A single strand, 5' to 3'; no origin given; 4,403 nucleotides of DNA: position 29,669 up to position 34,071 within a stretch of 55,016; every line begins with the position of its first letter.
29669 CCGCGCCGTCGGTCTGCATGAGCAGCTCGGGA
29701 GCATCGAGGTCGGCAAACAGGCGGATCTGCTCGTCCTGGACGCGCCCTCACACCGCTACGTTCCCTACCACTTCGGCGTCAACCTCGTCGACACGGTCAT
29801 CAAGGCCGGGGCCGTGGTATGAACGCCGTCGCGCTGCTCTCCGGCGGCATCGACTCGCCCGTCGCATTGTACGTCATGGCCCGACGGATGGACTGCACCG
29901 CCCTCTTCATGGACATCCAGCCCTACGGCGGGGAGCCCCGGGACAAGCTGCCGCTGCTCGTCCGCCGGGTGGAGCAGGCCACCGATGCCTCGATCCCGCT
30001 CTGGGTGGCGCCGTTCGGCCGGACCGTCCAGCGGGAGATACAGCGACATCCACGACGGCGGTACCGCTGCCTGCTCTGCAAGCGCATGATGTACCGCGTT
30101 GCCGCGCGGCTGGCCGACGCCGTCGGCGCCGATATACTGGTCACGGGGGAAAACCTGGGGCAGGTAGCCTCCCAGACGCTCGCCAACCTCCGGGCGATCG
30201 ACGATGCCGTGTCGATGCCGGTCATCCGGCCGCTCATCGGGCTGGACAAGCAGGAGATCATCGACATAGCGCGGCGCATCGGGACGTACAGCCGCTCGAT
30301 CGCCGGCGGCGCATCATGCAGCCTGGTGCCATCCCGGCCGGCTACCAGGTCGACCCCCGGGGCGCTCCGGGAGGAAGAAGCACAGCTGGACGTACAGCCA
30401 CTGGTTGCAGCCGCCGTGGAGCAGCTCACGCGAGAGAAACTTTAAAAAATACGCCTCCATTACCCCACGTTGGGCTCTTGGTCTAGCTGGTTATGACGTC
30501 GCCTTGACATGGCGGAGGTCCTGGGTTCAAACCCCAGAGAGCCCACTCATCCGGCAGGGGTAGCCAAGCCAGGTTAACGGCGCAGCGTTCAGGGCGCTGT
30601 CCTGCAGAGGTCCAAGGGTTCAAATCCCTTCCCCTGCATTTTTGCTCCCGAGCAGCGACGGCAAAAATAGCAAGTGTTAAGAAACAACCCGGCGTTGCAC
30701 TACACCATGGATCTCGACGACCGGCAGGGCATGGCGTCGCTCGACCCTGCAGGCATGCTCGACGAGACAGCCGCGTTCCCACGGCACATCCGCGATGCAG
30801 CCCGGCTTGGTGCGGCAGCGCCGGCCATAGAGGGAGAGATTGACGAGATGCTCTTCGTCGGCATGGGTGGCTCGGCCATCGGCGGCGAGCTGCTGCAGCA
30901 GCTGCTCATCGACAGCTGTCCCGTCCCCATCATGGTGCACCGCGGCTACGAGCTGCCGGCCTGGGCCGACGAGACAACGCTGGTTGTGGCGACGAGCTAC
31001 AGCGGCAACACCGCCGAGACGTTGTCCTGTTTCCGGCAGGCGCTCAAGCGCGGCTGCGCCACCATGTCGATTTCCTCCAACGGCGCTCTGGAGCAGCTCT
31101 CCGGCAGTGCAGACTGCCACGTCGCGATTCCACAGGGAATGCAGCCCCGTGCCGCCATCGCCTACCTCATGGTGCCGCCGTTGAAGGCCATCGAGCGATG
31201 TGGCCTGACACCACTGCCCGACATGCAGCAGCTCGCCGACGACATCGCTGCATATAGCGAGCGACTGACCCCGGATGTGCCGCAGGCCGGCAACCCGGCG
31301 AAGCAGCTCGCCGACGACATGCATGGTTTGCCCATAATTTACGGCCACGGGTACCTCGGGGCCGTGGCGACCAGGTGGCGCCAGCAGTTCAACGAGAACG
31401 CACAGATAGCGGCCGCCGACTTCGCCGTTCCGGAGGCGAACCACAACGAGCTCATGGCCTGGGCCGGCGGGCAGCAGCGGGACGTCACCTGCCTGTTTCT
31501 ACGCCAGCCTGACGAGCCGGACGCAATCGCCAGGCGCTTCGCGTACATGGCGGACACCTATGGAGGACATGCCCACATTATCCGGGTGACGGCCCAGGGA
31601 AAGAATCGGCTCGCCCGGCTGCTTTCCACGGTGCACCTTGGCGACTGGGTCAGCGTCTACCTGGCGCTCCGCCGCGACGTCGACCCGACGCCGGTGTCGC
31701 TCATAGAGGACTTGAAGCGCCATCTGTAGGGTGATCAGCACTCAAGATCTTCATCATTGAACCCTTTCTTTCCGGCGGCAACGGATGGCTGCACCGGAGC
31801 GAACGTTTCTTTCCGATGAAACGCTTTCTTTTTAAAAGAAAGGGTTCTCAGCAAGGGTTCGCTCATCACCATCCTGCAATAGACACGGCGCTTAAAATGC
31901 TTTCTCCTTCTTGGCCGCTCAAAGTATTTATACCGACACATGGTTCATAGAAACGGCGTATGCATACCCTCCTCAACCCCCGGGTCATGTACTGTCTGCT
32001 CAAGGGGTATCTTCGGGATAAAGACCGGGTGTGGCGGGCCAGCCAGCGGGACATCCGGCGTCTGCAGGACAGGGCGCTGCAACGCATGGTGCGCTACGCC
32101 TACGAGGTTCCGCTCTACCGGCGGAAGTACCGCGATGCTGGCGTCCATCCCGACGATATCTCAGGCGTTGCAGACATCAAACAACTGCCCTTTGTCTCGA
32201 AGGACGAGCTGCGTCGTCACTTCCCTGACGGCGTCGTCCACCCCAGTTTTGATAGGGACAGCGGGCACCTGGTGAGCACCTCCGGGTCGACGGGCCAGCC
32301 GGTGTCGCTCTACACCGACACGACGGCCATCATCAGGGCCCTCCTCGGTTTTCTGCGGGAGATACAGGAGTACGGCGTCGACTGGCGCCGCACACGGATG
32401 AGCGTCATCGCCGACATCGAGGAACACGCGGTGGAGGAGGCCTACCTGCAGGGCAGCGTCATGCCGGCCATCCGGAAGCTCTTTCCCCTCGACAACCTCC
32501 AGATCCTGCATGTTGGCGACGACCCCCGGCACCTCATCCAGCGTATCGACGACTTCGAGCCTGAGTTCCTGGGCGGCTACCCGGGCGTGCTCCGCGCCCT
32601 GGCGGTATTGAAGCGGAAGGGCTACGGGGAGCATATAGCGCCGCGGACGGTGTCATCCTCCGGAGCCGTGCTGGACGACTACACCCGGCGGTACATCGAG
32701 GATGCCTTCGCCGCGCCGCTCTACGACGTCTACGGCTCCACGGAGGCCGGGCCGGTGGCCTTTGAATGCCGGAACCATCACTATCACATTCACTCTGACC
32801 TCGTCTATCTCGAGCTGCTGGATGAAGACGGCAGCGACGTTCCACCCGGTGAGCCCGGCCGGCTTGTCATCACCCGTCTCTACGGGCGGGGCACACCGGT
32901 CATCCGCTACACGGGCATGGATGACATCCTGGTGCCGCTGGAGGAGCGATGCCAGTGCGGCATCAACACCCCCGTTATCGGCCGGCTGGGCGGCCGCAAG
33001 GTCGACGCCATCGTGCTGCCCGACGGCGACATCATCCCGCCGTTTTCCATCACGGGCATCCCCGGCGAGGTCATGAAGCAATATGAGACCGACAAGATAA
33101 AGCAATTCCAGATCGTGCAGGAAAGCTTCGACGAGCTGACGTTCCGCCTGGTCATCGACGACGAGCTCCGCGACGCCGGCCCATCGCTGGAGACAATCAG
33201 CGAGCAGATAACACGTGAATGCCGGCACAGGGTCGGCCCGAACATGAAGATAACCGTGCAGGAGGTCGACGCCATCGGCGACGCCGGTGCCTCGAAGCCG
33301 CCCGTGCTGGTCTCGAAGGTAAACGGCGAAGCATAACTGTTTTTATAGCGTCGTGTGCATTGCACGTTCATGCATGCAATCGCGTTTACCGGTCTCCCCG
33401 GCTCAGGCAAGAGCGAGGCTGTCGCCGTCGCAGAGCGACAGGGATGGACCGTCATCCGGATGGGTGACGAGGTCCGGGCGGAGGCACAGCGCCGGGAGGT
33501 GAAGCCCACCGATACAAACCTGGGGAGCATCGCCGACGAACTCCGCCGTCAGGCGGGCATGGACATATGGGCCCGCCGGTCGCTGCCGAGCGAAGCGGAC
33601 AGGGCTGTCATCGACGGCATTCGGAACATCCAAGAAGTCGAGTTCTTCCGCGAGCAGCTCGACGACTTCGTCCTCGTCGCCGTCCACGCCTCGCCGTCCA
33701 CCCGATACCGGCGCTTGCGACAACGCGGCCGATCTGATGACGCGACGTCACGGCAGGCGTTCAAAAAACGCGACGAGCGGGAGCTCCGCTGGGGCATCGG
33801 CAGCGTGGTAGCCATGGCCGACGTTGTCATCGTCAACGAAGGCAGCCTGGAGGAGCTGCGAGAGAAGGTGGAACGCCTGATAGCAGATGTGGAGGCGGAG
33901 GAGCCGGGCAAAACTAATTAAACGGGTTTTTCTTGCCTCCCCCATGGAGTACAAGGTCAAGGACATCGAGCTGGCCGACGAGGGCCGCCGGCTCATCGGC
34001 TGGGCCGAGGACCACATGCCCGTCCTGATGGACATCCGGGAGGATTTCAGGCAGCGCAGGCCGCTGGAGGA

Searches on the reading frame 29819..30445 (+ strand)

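Call 84: search_protein_families(library=pfam, proteins=[window:29819-30445:+], max_evalue=0.00001)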
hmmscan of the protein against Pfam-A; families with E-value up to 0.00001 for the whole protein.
window:29819-30445:+ (208 aa): 1 family
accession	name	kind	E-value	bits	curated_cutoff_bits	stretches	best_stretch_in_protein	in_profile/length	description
PF02568.20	ThiI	-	1.2e-53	182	20.5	1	3-191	6-196/197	Thiamine biosynthesis protein (ThiI)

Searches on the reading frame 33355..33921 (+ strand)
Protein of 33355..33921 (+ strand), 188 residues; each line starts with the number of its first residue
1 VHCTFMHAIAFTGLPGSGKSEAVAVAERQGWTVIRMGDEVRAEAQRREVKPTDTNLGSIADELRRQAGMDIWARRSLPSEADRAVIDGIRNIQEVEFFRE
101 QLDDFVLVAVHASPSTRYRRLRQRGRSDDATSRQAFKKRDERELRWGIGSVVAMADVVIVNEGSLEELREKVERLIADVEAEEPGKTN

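Call 85: search_protein_families(library=pfam, proteins=[window:33355-33921:+], max_evalue=0.00001)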
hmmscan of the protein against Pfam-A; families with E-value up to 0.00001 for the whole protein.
window:33355-33921:+ (188 aa): 3 families
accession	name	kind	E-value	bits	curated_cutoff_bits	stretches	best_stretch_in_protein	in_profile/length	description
PF13207.12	AAA_17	-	1.3e-14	55.1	27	1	12-131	1-130/136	AAA domain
PF13238.12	AAA_18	-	2.4e-11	44.6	29.4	1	9-132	1-119/128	AAA domain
PF13671.12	AAA_33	-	1.5e-06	29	27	1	10-132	3-126/143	AAA domain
